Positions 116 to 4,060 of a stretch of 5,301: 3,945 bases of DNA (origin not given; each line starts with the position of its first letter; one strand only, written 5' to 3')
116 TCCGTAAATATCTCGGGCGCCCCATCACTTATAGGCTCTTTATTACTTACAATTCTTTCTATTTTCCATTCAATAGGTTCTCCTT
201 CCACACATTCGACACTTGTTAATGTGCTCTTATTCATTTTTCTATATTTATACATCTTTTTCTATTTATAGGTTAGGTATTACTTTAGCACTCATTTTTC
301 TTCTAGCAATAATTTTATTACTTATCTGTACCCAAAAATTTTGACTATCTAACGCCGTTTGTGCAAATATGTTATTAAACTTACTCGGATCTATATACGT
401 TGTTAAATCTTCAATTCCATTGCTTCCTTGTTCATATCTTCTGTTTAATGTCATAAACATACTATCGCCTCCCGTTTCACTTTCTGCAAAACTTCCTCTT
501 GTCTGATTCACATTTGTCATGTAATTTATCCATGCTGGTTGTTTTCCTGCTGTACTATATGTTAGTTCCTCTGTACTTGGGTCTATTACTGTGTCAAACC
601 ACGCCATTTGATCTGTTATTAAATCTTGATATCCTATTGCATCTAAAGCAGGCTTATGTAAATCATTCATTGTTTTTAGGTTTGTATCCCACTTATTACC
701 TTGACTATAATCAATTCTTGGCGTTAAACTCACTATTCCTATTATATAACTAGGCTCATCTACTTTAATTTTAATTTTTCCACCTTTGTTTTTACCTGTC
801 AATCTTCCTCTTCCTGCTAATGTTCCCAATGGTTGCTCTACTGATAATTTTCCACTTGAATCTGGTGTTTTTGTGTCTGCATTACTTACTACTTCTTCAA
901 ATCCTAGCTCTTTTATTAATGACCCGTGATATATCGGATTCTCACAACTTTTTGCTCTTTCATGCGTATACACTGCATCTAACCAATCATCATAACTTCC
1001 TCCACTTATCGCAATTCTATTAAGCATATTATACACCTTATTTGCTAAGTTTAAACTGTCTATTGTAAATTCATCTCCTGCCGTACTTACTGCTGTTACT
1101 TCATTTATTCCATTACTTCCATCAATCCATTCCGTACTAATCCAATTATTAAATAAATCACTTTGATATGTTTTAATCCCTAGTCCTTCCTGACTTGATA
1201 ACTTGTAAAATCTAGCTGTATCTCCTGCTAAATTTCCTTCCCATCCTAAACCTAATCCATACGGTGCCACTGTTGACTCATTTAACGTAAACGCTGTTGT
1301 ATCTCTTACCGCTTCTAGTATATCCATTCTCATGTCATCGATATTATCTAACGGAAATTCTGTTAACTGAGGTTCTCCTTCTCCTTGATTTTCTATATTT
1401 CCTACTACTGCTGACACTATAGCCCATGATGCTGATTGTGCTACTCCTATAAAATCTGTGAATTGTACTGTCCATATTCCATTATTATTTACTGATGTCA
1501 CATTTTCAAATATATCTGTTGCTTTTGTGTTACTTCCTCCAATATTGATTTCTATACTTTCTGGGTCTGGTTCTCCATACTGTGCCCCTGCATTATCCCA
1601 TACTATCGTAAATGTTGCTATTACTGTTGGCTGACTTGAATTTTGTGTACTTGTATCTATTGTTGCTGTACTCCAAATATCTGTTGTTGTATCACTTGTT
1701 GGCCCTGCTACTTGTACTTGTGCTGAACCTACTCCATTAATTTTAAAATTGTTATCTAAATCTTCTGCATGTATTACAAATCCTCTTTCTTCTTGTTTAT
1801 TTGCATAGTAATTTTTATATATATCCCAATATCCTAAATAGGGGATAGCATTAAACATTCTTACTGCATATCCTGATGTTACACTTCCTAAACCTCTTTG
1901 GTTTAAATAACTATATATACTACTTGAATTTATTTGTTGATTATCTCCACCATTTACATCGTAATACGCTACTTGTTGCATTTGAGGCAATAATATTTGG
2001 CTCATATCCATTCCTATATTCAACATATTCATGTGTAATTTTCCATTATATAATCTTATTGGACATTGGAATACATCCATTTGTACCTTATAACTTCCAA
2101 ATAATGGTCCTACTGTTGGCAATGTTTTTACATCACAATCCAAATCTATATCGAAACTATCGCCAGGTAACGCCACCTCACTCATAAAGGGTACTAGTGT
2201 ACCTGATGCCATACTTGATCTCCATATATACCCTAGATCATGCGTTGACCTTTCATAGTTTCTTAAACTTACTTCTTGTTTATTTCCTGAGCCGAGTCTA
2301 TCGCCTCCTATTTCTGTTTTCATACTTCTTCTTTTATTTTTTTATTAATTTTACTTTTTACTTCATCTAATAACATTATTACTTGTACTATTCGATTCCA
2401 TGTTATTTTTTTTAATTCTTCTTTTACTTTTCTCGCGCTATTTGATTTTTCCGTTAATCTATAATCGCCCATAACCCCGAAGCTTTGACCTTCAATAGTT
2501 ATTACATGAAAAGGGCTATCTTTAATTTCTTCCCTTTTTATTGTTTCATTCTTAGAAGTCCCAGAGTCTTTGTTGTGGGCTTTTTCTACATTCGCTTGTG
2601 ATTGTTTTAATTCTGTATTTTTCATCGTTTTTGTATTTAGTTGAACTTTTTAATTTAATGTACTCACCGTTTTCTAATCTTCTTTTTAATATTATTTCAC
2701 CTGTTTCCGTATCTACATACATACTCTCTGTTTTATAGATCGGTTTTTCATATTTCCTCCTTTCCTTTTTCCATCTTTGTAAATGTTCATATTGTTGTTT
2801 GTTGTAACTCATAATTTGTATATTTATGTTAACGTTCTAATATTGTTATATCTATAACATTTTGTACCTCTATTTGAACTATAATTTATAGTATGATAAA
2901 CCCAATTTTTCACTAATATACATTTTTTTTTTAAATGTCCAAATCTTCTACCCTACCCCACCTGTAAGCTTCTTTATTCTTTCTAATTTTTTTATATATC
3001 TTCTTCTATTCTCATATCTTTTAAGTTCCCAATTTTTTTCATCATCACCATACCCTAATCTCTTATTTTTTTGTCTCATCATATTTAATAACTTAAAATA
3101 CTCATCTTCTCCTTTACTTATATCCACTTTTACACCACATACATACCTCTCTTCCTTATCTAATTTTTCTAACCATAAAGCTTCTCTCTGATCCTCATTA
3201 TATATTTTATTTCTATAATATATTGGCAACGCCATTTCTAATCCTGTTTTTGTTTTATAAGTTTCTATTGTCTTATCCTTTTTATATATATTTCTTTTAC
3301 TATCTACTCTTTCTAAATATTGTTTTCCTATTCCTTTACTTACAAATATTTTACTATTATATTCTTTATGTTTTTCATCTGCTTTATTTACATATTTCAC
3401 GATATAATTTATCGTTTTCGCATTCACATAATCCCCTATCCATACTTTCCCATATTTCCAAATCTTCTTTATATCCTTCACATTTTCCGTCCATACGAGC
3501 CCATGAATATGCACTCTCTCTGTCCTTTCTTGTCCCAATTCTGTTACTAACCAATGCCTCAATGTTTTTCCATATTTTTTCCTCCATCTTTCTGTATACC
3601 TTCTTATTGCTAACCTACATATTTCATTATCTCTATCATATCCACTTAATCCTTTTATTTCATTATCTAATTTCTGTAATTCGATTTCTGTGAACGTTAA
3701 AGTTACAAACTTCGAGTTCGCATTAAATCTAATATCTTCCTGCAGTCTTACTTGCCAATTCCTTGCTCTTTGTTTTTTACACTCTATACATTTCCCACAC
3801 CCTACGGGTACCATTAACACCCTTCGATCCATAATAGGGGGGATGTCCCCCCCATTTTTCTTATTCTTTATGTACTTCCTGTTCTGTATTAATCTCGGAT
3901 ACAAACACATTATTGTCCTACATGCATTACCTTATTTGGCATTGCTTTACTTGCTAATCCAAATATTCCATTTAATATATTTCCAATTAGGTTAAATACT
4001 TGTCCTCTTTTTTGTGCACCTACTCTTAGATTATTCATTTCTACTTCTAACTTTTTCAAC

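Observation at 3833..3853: All-G:C hairpin embedded in the 5' end of Rep, sharing a 13-mer with the non-coding gap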

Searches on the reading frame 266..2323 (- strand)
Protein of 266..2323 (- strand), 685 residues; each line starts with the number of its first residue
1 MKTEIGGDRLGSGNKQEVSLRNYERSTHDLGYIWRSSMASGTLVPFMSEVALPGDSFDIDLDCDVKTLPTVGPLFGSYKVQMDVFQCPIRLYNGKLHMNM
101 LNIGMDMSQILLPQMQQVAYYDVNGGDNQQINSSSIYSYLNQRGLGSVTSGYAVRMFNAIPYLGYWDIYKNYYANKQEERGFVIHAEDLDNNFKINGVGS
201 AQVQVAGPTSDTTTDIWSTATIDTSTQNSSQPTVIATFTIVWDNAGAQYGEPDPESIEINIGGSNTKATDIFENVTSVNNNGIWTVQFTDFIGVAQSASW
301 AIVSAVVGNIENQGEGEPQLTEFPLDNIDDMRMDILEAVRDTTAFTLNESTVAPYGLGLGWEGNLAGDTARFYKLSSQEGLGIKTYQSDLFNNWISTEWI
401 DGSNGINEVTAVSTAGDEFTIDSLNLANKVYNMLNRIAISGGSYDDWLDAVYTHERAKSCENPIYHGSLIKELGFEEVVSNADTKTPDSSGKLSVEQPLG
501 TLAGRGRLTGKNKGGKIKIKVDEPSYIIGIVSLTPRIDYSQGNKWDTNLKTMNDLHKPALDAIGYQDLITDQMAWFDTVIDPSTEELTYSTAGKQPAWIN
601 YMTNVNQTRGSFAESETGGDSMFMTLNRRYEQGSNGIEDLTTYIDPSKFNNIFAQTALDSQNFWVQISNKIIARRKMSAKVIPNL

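Call 7: search_protein_families(library=pfam, proteins=[window:266-2323:-], max_evalue=0.01)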
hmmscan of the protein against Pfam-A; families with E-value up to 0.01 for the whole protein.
window:266-2323:- (685 aa): 1 family
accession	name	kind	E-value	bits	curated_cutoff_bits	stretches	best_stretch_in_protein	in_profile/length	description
PF02305.22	Phage_F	-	4.3e-09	36.1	25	1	22-188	7-160/501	Capsid protein (F protein)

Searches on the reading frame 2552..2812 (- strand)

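Call 7: search_protein_families(library=pfam, proteins=[window:2552-2812:-], max_evalue=0.01)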
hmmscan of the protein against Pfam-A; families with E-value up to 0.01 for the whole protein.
window:2552-2812:- (86 aa): 1 family
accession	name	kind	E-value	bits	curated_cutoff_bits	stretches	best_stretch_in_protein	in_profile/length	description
PF10017.15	Methyltransf_33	-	0.0003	20.4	23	1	3-64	216-274/304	Histidine-specific methyltransferase, SAM-dependent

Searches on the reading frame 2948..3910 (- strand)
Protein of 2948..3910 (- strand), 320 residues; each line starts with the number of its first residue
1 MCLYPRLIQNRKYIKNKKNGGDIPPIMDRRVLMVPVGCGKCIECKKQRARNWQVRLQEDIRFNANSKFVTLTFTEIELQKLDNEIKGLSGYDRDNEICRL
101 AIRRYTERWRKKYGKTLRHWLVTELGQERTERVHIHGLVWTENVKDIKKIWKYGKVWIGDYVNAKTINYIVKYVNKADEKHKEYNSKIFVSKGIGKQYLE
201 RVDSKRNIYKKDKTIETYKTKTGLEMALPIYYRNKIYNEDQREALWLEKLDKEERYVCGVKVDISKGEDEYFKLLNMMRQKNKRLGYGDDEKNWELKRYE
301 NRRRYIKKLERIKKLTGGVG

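Call 7: search_protein_families(library=pfam, proteins=[window:2948-3910:-], max_evalue=0.01)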
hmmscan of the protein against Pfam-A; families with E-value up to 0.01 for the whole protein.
window:2948-3910:- (320 aa): 2 families
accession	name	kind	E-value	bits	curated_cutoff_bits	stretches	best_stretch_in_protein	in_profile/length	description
PF23343.2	REP_ORF2-G2P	-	3e-13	50.3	27.8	1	67-177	2-98/99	Replication-associated protein ORF2/G2P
PF09902.14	DUF2129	-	0.001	19.5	22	1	138-181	5-44/70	Uncharacterized protein conserved in bacteria (DUF2129)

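Call 8: search_dna_similar(query=window:2948-3910:-, collection=phages, mode=protein, max_rows=40)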
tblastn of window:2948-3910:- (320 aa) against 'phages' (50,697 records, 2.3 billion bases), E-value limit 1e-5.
Records with a match: 1773; places in all: 1775; records where one place covers at least 80% of the query: 178.
Best place of each record, by identity: 60-80% 2; <60% 1771.
By first word of the organism name: bajarodmic 552; Microviridae 472; Dulem 209; Blackfly 63; Dipodfec 61; Microvirus 60; Tortoise 43; Gokushovirus 43; Capybara 38; robinz 32; and 26 more.
By host as written in the record: - 625; Peromyscus fraterculus 303; Ciona robusta 151; Varecia variegata 99; Austrosimulium ungulatum 63; Homo sapiens 50; Gopherus morafkai 43; Dipodomys merriami 42; and 48 more.
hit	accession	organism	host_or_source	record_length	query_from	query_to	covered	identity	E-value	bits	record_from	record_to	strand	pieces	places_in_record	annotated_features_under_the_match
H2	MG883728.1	Microviridae sp.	flamingo feces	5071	1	314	98%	61.9%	2e-125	398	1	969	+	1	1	putative VP4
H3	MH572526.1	Microviridae sp.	Ciona robusta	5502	1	315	98%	60.1%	5e-113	364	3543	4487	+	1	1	replication initiator protein | DNA pilot protein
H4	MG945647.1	Microviridae sp.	chicken feces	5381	1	315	98%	58.9%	6e-114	367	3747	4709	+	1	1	similar to VP2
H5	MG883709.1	Microviridae sp.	cattle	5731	1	313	98%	57.6%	1e-115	372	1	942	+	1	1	putative VP4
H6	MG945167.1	Microviridae sp.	chicken feces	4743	1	314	98%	56.3%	1e-117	375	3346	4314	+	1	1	similar to VP4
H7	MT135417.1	Microvirus sp.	porcine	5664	1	313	98%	53.7%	1e-109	355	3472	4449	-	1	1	replication initiator protein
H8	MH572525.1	Microviridae sp.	Ciona robusta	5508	1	315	98%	50.6%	2e-99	325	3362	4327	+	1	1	replication initiator protein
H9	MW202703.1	Microviridae sp.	Manatee Spring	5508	1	312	98%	50.5%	7e-102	333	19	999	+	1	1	none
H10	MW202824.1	Microviridae sp.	Manatee Spring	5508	1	312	98%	50.5%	1e-101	332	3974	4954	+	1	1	replication associated protein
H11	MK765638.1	Tortoise microvirus 85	Gopherus morafkai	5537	1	313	98%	49.0%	9e-103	335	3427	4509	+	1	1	replication initiation protein | DNA pilot protein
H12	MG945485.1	Microviridae sp.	flamingo feces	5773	1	313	98%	48.5%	3e-93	308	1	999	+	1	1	similar to VP4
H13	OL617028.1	Flyfo microvirus Tbat2_116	Pteropus tonganus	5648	1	314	98%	47.1%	1e-89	297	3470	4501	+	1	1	replication initiator protein | DNA pilot protein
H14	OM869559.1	Sigmofec virus UA08Rod_4888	Sigmodon arizonae feces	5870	1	295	92%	49.8%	6e-94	310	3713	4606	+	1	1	replication initiator protein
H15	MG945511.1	Microviridae sp.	flamingo feces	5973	1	304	95%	48.0%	1e-87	292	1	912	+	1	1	similar to VP4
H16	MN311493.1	Antarctic microvirus TYR_006_V_SP_13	cryoconite holes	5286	1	310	97%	46.8%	3e-95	313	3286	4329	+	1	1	replication initiation protein | DNA pilot protein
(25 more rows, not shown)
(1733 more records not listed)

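Call 9: find_related_loci(query=window:2948-3910:-, collection=viral_contigs, flank=4000)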
Query window:2948-3910:- (320 aa) in viral_contigs; peptide patterns used: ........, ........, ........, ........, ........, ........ (x = any residue, [..] = any of these).
109 stretches matched a pattern; 57 encode a relative of the query (tblastn E <= 1e-3); 57 distinct loci.
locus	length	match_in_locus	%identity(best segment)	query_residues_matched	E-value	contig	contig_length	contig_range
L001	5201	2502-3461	86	1-320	0e+0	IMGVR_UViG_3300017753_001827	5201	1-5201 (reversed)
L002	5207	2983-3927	87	1-315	0e+0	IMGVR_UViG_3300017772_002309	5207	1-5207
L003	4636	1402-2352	83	1-317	0e+0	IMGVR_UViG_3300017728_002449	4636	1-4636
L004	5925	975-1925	83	1-317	0e+0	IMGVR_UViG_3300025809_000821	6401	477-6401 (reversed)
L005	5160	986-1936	82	1-317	0e+0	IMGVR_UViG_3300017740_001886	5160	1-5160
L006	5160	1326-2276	82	1-317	0e+0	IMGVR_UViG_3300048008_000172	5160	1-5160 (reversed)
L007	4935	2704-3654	82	1-317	0e+0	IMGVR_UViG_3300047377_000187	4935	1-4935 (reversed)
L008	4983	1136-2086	82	1-317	0e+0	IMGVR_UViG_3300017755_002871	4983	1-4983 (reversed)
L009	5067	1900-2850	82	1-317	0e+0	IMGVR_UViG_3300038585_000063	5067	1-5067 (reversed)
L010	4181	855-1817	81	1-320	0e+0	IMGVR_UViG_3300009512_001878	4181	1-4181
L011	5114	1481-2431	81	1-317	6e-180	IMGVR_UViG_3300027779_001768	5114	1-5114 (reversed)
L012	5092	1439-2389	81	1-317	9e-180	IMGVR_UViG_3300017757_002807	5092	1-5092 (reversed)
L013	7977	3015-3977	81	1-320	9e-175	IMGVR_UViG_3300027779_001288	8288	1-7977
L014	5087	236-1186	83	1-317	2e-178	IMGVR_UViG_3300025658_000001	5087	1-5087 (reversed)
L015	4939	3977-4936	80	1-315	2e-177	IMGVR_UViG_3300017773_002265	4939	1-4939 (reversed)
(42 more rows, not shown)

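Call 23: find_related_loci(query=A1, collection=viral_contigs, flank=4000)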
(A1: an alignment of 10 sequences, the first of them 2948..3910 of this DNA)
Query A1 (320 aa) in viral_contigs; peptide patterns used: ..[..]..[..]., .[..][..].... (x = any residue, [..] = any of these).
292 stretches matched a pattern; 194 encode a relative of the query (tblastn E <= 1e-3); the best 80 are kept; 80 distinct loci.
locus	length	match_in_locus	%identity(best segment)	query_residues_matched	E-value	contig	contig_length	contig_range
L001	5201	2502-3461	86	1-320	0e+0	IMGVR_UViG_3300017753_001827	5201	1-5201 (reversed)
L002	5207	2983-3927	87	1-315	0e+0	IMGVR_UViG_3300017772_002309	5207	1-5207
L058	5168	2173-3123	85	1-317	0e+0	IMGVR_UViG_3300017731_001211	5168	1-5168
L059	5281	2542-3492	84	1-317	0e+0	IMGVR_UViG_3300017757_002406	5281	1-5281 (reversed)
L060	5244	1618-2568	84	1-317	0e+0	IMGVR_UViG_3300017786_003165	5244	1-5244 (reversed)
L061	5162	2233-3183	85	1-317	0e+0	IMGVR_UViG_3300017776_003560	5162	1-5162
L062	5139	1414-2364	84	1-317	0e+0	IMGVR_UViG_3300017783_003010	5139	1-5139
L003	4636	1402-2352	83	1-317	0e+0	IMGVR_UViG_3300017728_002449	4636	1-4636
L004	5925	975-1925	83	1-317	0e+0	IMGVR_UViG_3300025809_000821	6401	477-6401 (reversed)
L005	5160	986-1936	82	1-317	0e+0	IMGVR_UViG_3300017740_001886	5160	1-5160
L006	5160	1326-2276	82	1-317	0e+0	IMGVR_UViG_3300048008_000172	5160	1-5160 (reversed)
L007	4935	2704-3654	82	1-317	0e+0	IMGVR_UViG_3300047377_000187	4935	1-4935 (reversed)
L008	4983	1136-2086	82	1-317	0e+0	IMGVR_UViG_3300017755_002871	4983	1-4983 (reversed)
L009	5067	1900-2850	82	1-317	0e+0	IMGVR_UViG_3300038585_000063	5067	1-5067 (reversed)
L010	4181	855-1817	81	1-320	0e+0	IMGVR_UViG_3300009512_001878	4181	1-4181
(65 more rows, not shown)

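Call 26: find_related_loci(query=A1, collection=genome_contigs, flank=6000)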
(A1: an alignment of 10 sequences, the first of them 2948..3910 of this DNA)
Query A1 (320 aa) in genome_contigs; peptide patterns used: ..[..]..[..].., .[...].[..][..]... (x = any residue, [..] = any of these).
209 stretches matched a pattern, but none encodes a relative of the query by tblastn (E <= 1e-3).

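Call 38: get_annotated_region(hit=H2, flank=6000)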
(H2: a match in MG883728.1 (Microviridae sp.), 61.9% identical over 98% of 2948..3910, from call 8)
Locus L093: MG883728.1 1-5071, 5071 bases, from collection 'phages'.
description: Microviridae sp. isolate Flamingo05, partial genome.
organism: Microviridae sp. (NCBI taxid 2202644)
taxonomy: Viruses; Monodnaviria; Sangervirae; Phixviricota; Malgrandaviricetes; Petitvirales; Microviridae
host: -; source: flamingo feces; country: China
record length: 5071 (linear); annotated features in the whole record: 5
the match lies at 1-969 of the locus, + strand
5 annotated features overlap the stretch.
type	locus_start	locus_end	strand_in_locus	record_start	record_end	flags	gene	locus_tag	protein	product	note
CDS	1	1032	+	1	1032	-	-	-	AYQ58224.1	putative VP4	-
CDS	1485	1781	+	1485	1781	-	-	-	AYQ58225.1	putative VP3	-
CDS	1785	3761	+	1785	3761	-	-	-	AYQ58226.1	putative VP1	-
CDS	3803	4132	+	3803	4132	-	-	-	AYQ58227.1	hypothetical protein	-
CDS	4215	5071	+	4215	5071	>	-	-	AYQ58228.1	putative VP2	-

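Call 39: get_annotated_region(hit=H3, flank=6000)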
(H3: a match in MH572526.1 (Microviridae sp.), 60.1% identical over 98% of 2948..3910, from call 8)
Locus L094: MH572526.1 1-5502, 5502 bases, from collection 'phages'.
description: Microviridae sp. isolate SD_HF_66, complete genome.
organism: Microviridae sp. (NCBI taxid 2202644)
taxonomy: Viruses; Monodnaviria; Sangervirae; Phixviricota; Malgrandaviricetes; Petitvirales; Microviridae
host: Ciona robusta; source: Ciona robusta intestinal tract; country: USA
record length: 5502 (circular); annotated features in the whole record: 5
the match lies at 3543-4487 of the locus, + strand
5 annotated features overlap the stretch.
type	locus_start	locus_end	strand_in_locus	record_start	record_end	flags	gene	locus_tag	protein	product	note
CDS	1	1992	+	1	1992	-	-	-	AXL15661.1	major capsid protein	similar to PHA00363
CDS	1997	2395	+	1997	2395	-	-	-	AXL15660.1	hypothetical protein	-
CDS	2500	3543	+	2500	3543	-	-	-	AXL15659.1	DNA pilot protein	similar to PHA00327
CDS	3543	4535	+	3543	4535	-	-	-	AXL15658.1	replication initiator protein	similar to PHA00330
CDS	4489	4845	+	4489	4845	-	-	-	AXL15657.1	hypothetical protein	-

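Call 40: get_annotated_region(hit=H5, flank=6000)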
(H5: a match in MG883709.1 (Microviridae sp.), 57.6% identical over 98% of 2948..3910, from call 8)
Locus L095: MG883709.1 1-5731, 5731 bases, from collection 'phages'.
description: Microviridae sp. isolate CattleNoseS1, complete genome.
organism: Microviridae sp. (NCBI taxid 2202644)
taxonomy: Viruses; Monodnaviria; Sangervirae; Phixviricota; Malgrandaviricetes; Petitvirales; Microviridae
host: cattle; source: nasopharyngeal cavity; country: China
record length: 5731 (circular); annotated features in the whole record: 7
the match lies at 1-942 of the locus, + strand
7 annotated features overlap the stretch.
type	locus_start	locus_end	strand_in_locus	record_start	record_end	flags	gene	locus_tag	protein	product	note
CDS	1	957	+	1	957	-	-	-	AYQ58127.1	putative VP4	-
CDS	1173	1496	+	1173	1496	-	-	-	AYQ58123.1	hypothetical protein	-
CDS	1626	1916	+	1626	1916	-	-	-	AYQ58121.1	hypothetical protein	-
CDS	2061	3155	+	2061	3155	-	-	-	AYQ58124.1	putative VP1-1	-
CDS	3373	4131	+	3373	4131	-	-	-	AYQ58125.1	putative VP1-2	-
CDS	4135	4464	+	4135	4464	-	-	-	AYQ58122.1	hypothetical protein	-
CDS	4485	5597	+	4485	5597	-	-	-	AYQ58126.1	putative VP2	-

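Call 41: get_annotated_region(hit=H7, flank=6000)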
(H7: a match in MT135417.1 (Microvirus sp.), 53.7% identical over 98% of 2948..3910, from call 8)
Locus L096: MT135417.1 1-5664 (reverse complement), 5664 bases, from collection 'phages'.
description: UNVERIFIED: Microvirus sp. isolate VIRES_SC02_2265325, complete genome.
organism: Microvirus sp. (NCBI taxid 2202559)
taxonomy: Viruses; Monodnaviria; Sangervirae; Phixviricota; Malgrandaviricetes; Petitvirales; Microviridae
host: porcine; source: -; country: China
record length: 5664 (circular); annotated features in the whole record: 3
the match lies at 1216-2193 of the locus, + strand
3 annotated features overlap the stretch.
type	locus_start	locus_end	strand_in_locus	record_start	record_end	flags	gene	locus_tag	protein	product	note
CDS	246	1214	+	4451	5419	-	-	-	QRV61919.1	DNA pilot protein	-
CDS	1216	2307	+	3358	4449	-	-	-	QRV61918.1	replication initiator protein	-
CDS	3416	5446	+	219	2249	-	-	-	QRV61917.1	major capsid protein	-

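Call 42: get_annotated_region(hit=H11, flank=6000)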
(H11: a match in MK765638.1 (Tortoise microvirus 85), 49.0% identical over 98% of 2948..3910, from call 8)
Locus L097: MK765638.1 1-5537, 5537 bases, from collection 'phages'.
description: Tortoise microvirus 85 isolate 85_SP_90, complete genome.
organism: Tortoise microvirus 85 (NCBI taxid 2583193)
taxonomy: Viruses; Monodnaviria; Sangervirae; Phixviricota; Malgrandaviricetes; Petitvirales; Microviridae
host: Gopherus morafkai; source: feces; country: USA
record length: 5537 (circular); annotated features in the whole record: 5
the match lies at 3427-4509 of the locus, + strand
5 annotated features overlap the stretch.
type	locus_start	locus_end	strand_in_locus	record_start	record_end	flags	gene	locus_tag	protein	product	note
CDS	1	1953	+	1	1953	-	-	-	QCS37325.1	major capsid protein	similar to PHA00363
CDS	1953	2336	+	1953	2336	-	-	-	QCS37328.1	hypothetical protein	-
CDS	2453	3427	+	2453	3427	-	-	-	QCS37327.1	DNA pilot protein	similar to PHA00327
CDS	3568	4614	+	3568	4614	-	-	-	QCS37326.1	replication initiation protein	similar to PHA00330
CDS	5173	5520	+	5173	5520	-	-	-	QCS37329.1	hypothetical protein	-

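Call 43: get_annotated_region(hit=H16, flank=6000)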
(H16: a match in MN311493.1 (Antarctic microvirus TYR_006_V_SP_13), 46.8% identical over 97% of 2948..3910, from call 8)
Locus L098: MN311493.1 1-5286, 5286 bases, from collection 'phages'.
description: Antarctic microvirus TYR_006_V_SP_13, complete genome.
organism: Antarctic microvirus TYR_006_V_SP_13 (NCBI taxid 2664233)
taxonomy: Viruses; Monodnaviria; Sangervirae; Phixviricota; Malgrandaviricetes; Petitvirales; Microviridae; Microvirus
host: -; source: cryoconite holes; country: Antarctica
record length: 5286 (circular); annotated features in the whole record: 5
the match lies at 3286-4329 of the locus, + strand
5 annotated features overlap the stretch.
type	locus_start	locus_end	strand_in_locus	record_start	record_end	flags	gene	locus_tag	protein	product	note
CDS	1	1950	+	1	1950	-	-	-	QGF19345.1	major capsid protein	similar to PHA00363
CDS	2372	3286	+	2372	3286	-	-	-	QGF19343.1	DNA pilot protein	similar to PHA00327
CDS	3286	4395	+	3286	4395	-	-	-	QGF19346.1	replication initiation protein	similar to PHA00330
CDS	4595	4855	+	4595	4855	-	-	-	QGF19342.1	hypothetical protein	-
CDS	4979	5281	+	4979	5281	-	-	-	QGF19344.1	hypothetical protein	-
